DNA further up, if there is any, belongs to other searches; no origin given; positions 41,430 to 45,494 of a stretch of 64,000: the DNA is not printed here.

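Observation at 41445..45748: Large (1254 aa) S-layer-like surface protein with a 404-nt upstream region, flanked by a very strong hairpin terminator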

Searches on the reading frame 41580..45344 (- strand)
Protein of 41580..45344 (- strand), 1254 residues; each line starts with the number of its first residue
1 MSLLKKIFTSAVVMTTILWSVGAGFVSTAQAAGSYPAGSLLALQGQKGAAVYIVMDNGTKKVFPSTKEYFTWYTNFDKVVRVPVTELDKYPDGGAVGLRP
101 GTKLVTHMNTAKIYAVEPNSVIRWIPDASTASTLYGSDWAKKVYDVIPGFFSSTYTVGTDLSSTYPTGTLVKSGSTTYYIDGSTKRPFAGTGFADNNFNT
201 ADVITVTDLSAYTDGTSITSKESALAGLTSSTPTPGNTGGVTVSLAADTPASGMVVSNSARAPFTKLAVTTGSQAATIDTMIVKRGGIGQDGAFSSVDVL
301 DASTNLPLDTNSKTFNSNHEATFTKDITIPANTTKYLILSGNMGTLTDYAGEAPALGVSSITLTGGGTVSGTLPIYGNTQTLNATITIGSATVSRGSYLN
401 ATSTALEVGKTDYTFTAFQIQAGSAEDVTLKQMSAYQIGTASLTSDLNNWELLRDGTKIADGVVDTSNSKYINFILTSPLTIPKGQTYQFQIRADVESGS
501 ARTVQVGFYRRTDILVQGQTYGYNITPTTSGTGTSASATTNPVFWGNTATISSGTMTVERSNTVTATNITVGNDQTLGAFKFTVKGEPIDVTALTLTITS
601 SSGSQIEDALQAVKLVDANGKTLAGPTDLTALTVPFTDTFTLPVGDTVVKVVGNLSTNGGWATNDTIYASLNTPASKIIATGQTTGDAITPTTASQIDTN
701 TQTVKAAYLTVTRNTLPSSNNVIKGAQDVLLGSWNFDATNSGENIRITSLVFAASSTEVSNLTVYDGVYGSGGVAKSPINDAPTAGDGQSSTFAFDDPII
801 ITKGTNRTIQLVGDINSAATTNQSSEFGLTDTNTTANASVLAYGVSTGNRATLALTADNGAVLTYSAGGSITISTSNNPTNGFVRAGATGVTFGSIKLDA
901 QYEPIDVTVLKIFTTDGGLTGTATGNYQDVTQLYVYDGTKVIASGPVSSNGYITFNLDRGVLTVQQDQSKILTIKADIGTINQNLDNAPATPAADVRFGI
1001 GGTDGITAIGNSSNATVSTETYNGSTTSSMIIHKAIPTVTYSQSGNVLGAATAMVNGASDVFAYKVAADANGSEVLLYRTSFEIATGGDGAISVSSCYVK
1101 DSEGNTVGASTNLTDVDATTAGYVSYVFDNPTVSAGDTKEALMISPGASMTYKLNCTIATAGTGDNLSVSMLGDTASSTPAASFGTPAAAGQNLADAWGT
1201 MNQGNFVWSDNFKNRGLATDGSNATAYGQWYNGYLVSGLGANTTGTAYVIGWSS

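Call 4: search_protein_families(library=pfam, proteins=[window:41580-45344:-], max_evalue=1)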
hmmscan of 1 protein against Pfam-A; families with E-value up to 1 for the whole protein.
window:41580-45344:- (1254 aa): 1 family
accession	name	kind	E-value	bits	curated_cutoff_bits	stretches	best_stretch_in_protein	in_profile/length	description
PF22671.1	Gp18_domIII_N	-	0.11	13.2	27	1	690-731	14-55/58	Tail sheath protein Gp18 domain III N-terminal region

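Call 5: search_protein_families(library=ncbifam, proteins=[window:41580-45344:-], max_evalue=1)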
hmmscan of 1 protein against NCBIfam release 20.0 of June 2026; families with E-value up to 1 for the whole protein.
window:41580-45344:- (1254 aa): 1 family
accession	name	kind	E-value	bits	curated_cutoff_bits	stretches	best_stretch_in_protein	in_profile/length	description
TIGR02542.1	T_forsyth_147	domain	0.16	11.8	67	1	345-428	17-99/145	TANFOR domain-containing protein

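Call 6: search_solved_structures(query=window:41583-45344:-, max_evalue=1)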
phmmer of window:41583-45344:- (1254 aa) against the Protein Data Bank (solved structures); distinct sequences matched with E-value up to 1: 1.
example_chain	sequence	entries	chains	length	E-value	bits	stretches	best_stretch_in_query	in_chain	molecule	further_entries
8crx_J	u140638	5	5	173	0.41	11.5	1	1124-1151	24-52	30S ribosomal protein S9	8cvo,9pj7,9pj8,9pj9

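Call 9: find_homologous_proteins(query=window:41583-45344:-)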
Query window:41583-45344:- (1254 aa): 214 proteins with E <= 0.001 among 8000 candidates; the best 120 are listed.
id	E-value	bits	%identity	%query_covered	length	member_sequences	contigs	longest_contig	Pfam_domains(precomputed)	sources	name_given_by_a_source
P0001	0.0e+0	2673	100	100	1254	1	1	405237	-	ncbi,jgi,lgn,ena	ncbi:MAG: hypothetical protein WC465_01395 [Patescibacteria group bacterium]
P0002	0.0e+0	1692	65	100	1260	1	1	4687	-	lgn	-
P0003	0.0e+0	1683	65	100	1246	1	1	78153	-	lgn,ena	-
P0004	0.0e+0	1666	64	100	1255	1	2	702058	-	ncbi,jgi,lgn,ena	ncbi:MAG: hypothetical protein WCS88_00390 [Patescibacteria group bacterium]|jgi:hypothetical protei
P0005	0.0e+0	1664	65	100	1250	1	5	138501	-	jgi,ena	jgi:hypothetical protein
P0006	0.0e+0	1664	64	100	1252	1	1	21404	-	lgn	-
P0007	0.0e+0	1658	64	100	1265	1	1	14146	-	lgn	-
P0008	0.0e+0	1617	62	100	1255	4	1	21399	-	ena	-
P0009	0.0e+0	1583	62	100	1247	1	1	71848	-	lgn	-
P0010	0.0e+0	1530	61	100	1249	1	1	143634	-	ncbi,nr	ncbi:MAG: hypothetical protein C3F02_03525 [Parcubacteria group bacterium]|nr:MAG: hypothetical prot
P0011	0.0e+0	1518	59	100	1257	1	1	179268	-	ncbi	-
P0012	0.0e+0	1518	59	100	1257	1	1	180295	-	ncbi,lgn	-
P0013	0.0e+0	1483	58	100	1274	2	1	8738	-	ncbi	-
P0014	0.0e+0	1475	58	100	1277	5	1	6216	-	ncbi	-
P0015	0.0e+0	1428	58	100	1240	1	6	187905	-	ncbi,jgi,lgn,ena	-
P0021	0.0e+0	1016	46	100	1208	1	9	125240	-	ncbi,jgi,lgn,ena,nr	ncbi:hypothetical protein HOD96_00520 [Candidatus Falkowbacteria bacterium]|jgi:hypothetical protein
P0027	9.4e-261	886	48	84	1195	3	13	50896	-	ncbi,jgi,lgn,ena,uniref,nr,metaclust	ncbi:MAG: hypothetical protein A3A94_02555 [Candidatus Portnoybacteria bacterium RIFCSPLOWO2_01_FULL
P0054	2.3e-220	753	41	100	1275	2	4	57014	PF24145.2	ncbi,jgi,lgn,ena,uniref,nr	ncbi:MAG: hypothetical protein COT91_00480 [Candidatus Doudnabacteria bacterium CG10_big_fil_rev_8_2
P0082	1.1e-138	482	33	98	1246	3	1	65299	-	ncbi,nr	ncbi:MAG: hypothetical protein A2677_04065 [Candidatus Komeilibacteria bacterium RIFCSPHIGHO2_01_FUL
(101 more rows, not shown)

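Call 14: find_encoding_contigs(protein=P0004, flank=8000, max_places=2)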
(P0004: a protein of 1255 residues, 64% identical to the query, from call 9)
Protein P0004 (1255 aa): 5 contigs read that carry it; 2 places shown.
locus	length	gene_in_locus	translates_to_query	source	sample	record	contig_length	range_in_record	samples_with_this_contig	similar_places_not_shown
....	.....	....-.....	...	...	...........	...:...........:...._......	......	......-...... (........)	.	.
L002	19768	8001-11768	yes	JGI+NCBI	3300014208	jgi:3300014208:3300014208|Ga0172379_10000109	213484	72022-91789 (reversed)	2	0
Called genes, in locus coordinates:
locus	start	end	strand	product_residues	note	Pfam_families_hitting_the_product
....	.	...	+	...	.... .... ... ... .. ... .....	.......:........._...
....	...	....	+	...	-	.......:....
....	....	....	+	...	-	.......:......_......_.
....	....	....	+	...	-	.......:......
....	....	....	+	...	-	-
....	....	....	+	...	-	-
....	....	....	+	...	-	-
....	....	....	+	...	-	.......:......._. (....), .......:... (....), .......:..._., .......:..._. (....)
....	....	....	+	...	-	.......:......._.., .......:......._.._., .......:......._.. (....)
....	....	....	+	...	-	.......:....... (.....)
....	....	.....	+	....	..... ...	-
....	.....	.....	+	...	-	-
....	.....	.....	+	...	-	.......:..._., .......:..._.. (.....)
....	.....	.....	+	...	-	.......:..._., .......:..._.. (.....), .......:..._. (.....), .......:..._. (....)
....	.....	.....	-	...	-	-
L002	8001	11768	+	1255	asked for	-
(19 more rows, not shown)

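Call 15: find_encoding_contigs(protein=P0010, flank=8000, max_places=2)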
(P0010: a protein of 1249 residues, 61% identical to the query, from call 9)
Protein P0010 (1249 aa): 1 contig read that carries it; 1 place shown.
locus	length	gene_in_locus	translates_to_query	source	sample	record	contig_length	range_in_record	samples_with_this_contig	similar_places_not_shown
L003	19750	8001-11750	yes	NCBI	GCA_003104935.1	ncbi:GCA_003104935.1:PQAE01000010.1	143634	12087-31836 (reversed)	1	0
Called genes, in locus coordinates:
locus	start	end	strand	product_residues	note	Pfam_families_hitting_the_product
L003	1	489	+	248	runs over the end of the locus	PF00557:Peptidase_M24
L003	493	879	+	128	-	PF03652:RuvX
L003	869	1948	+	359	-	PF00953:Glycos_transf_4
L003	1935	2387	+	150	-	PF02643:DUF192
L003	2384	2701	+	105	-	-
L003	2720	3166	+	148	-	-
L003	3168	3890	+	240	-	-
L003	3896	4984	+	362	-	PF13180:PDZ_2, PF17820:PDZ_6 (weak)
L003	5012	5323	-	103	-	PF12728:HTH_17 (weak)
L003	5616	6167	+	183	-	PF07638:Sigma70_ECF, PF04542:Sigma70_r2, PF08281:Sigma70_r4_2, PF04545:Sigma70_r4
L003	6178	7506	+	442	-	PF18915:DUF5667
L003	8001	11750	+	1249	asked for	-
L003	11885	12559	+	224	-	-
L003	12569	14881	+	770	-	PF04932:Wzy_C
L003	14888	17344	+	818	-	PF13181:TPR_8 (faint), PF04932:Wzy_C, PF14559:TPR_19 (faint), PF00515:TPR_1 (faint), PF07719:TPR_2 (faint), PF13428:TPR_14 (faint)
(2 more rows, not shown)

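Call 16: find_encoding_contigs(protein=P0021, flank=8000, max_places=2)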
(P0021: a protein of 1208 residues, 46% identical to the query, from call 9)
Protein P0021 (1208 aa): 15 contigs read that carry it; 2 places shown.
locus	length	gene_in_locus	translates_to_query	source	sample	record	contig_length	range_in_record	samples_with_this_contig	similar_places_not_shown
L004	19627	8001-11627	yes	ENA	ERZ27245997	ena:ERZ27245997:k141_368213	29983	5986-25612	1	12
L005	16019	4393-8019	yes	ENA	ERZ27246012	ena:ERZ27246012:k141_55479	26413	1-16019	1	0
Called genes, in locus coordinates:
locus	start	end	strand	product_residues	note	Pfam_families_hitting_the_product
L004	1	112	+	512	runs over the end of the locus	PF02874:ATP-synt_ab_N, PF00006:ATP-synt_ab, PF00306:ATP-synt_ab_C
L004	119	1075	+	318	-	PF00231:ATP-synt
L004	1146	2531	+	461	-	PF02874:ATP-synt_ab_N, PF00006:ATP-synt_ab, PF22919:ATP-synt_VA_C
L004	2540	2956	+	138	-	PF02823:ATP-synt_DE_N, PF00401:ATP-synt_DE (weak)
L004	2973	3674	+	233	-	PF00535:Glycos_transf_2, PF10111:Glyco_tranf_2_2, PF13641:Glyco_tranf_2_3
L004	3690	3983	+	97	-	-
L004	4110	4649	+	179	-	PF07638:Sigma70_ECF, PF04542:Sigma70_r2, PF08281:Sigma70_r4_2, PF04545:Sigma70_r4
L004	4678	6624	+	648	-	PF00884:Sulfatase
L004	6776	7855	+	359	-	PF18915:DUF5667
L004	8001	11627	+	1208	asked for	-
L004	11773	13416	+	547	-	PF02366:PMT, PF13231:PMT_2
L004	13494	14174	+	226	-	PF13424:TPR_12 (faint), PF00515:TPR_1 (faint), PF07719:TPR_2 (faint)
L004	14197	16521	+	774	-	PF04932:Wzy_C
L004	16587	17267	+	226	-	PF01386:Ribosomal_L25p, PF14693:Ribosomal_TL5_C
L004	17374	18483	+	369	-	PF01098:FTSW_RODA_SPOVE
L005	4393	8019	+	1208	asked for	-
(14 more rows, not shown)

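Call 17: find_encoding_contigs(protein=P0027, flank=8000, max_places=1)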
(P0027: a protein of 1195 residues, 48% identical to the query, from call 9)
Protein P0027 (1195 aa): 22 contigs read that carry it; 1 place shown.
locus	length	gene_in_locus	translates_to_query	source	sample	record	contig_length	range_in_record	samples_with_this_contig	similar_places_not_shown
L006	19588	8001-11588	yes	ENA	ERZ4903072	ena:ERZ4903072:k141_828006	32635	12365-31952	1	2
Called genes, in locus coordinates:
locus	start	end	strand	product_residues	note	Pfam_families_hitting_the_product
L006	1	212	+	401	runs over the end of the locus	PF28597:T2SSF_N, PF00482:T2SSF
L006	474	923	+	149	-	PF07963:N_methyl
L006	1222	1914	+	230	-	PF06750:A24_N_bact, PF01478:Peptidase_A24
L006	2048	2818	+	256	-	PF13365:Trypsin_2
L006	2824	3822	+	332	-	PF01073:3Beta_HSD, PF01370:Epimerase, PF02719:Polysacc_synt_2, PF04321:RmlD_sub_bind, PF07993:NAD_binding_4, PF16363:GDP_Man_Dehyd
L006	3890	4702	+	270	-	PF01370:Epimerase, PF04321:RmlD_sub_bind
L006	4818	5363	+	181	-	PF08220:HTH_DeoR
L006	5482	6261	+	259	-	PF00483:NTP_transferase, PF12804:NTP_transf_3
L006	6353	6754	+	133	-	PF08281:Sigma70_r4_2, PF04545:Sigma70_r4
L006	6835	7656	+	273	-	PF18915:DUF5667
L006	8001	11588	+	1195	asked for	-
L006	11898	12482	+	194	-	-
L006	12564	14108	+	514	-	PF06347:SH3_4 (weak), PF08239:SH3_3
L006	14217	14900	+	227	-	PF13431:TPR_17 (faint), PF13424:TPR_12 (faint), PF07719:TPR_2 (faint), PF13181:TPR_8 (faint), PF13432:TPR_16 (weak), PF00515:TPR_1 (weak)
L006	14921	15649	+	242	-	PF00535:Glycos_transf_2, PF13641:Glyco_tranf_2_3 (weak)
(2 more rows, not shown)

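Call 18: find_encoding_contigs(protein=P0054, flank=8000, max_places=1)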
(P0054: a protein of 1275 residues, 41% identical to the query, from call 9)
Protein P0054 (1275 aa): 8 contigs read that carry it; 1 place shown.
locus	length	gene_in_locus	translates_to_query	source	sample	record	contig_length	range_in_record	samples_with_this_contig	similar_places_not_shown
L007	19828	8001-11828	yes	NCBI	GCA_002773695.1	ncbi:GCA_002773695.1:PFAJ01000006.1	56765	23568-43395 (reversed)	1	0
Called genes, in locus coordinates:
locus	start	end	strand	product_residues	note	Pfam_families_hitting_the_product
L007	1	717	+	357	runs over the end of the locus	PF00437:T2SSE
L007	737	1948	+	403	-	PF28597:T2SSF_N, PF00482:T2SSF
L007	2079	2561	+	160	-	PF07963:N_methyl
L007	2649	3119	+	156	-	PF07963:N_methyl (weak)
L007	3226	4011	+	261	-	PF06750:A24_N_bact, PF01478:Peptidase_A24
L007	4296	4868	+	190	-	-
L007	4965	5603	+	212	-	-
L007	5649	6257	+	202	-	PF07963:N_methyl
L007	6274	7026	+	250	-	-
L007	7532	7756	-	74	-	-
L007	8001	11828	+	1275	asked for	PF24145:K1-lyase_N (faint)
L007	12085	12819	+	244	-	PF23914:TPR_CcmH_CycH (weak), PF00515:TPR_1 (faint), PF07719:TPR_2 (faint), PF13181:TPR_8 (faint), PF13428:TPR_14 (faint)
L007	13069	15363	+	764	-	PF04932:Wzy_C, PF13431:TPR_17 (faint)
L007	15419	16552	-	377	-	PF13477:Glyco_trans_4_2, PF13439:Glyco_transf_4, PF13579:Glyco_trans_4_4, PF20706:GT4-conflict, PF00534:Glycos_transf_1, PF13692:Glyco_trans_1_4, PF13524:Glyco_trans_1_2 (weak)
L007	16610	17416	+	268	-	PF03721:UDPG_MGDP_dh_N, PF00984:UDPG_MGDP_dh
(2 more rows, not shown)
